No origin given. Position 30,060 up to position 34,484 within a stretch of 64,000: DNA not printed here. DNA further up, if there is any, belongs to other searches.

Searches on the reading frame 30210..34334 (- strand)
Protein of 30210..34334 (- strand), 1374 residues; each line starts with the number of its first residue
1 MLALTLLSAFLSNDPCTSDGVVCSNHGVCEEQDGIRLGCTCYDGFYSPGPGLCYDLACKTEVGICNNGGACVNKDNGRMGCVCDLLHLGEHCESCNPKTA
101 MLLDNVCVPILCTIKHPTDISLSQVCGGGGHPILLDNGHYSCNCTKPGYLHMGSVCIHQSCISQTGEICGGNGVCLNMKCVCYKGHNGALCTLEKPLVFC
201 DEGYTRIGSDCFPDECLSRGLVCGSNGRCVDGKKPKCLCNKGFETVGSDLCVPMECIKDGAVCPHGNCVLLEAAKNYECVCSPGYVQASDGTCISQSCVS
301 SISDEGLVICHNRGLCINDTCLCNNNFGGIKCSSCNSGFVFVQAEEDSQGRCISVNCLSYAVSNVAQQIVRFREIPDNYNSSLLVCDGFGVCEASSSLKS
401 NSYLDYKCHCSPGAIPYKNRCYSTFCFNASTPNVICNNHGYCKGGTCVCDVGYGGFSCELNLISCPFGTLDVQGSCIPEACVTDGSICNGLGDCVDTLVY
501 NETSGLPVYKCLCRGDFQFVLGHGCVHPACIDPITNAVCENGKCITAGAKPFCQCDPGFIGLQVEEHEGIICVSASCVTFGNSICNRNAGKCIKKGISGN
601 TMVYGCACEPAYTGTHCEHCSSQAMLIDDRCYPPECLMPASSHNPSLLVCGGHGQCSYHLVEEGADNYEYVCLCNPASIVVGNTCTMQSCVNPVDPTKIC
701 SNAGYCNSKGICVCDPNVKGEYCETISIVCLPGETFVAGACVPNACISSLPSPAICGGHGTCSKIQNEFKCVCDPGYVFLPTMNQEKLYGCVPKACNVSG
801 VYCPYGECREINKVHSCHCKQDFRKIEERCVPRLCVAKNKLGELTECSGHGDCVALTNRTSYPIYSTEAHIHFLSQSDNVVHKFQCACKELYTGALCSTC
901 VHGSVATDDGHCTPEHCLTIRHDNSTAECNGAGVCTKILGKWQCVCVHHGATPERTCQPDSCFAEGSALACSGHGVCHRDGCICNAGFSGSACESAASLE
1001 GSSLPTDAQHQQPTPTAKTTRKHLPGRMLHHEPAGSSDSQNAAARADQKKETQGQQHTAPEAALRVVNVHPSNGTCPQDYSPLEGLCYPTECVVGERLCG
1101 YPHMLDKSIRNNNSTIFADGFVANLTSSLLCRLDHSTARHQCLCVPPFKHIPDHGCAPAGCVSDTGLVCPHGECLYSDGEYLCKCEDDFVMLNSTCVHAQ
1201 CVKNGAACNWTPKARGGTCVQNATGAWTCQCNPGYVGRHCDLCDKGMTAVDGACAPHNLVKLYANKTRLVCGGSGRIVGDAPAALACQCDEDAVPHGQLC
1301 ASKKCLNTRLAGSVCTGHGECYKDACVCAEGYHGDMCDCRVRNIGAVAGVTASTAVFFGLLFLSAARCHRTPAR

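Call 35: search_protein_families(library=pfam, proteins=[window:30210-34334:-], max_evalue=0.001)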
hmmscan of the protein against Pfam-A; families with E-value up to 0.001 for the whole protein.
window:30210-34334:- (1374 aa): 4 families
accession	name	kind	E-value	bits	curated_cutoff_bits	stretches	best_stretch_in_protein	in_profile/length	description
PF07974.19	EGF_2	-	1.6e-27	96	22.1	0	755-777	7-27/32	EGF-like domain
PF25024.1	EGF_TEN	-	7.2e-16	58.9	65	1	883-996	11-191/234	Teneurin EGF domain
PF23106.1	EGF_Teneurin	-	2.1e-15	56.9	24.3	2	971-995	5-29/30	Teneurin-like EGF domain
PF00008.33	EGF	-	4.5e-05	24.1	21.5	0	1216-1239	9-32/32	EGF-like domain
